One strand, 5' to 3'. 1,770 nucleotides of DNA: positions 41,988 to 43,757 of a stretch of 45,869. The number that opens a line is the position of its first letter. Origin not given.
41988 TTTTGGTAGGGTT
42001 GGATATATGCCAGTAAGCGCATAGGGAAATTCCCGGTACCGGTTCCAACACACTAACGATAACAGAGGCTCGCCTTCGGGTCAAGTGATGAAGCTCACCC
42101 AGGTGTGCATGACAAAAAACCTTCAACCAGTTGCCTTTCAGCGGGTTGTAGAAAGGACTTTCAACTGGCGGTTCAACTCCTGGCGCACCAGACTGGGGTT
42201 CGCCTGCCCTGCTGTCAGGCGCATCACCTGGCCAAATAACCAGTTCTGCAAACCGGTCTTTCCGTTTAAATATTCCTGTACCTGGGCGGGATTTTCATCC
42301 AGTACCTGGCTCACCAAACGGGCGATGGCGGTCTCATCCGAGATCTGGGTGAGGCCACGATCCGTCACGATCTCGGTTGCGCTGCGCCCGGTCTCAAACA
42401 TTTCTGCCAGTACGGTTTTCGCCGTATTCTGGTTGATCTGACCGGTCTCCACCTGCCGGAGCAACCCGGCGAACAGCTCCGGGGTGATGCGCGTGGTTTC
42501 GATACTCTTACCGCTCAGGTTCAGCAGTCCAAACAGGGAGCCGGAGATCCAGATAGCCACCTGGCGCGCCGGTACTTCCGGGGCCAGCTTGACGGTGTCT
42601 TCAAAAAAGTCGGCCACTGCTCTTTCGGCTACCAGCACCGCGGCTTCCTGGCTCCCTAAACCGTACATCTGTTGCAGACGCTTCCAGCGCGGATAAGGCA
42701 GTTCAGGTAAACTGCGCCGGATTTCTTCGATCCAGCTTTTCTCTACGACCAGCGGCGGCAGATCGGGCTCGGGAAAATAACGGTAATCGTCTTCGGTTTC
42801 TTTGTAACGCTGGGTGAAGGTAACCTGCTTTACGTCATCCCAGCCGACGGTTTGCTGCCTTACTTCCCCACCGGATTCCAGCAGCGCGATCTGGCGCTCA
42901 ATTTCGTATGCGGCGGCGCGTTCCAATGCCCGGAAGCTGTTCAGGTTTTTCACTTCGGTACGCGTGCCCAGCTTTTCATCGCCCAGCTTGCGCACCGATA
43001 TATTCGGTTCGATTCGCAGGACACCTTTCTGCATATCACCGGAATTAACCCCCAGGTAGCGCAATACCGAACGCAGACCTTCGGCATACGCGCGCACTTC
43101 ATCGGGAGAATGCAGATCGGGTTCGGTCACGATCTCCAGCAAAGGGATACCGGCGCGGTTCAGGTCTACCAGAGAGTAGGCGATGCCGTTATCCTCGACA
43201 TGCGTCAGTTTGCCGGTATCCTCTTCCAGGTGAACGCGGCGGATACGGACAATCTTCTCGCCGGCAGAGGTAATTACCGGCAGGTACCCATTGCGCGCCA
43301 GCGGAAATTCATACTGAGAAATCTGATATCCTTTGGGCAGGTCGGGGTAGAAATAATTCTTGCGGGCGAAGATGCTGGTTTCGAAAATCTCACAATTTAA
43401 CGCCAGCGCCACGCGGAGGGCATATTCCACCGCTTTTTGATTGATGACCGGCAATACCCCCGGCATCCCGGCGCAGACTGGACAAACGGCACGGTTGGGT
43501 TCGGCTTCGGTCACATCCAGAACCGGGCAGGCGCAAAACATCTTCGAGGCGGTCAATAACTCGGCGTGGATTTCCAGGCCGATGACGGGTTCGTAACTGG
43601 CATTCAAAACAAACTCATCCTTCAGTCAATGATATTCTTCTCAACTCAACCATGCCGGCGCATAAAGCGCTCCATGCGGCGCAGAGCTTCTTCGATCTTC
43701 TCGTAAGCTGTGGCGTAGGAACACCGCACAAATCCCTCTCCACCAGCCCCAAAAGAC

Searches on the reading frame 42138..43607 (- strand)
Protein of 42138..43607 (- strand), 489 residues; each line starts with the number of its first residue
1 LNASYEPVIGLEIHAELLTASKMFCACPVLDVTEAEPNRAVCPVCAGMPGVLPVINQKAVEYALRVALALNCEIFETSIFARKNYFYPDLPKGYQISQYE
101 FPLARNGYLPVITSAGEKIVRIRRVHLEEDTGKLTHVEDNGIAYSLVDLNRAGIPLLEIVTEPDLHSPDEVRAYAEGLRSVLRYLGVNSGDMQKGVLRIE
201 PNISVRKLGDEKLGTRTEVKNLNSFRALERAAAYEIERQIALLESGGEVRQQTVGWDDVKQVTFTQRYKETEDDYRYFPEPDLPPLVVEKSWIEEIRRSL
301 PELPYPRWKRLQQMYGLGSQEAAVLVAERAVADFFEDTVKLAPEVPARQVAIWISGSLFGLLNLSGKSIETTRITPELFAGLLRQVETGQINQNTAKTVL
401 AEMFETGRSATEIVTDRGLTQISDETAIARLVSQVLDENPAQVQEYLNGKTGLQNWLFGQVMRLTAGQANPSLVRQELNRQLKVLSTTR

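Call 83: search_protein_families(library=pfam, max_evalue=0.00001, proteins=[window:42138-43607:-])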
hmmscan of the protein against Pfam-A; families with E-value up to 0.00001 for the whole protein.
window:42138-43607:- (489 aa): 2 families
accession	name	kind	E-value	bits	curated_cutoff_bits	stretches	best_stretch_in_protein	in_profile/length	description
PF02934.20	GatB_N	-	9.7e-115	382.9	23.4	1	8-294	2-277/277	GatB/GatE catalytic domain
PF02637.23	GatB_Yqey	-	4.9e-42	143.7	27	1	333-482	1-148/148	GatB domain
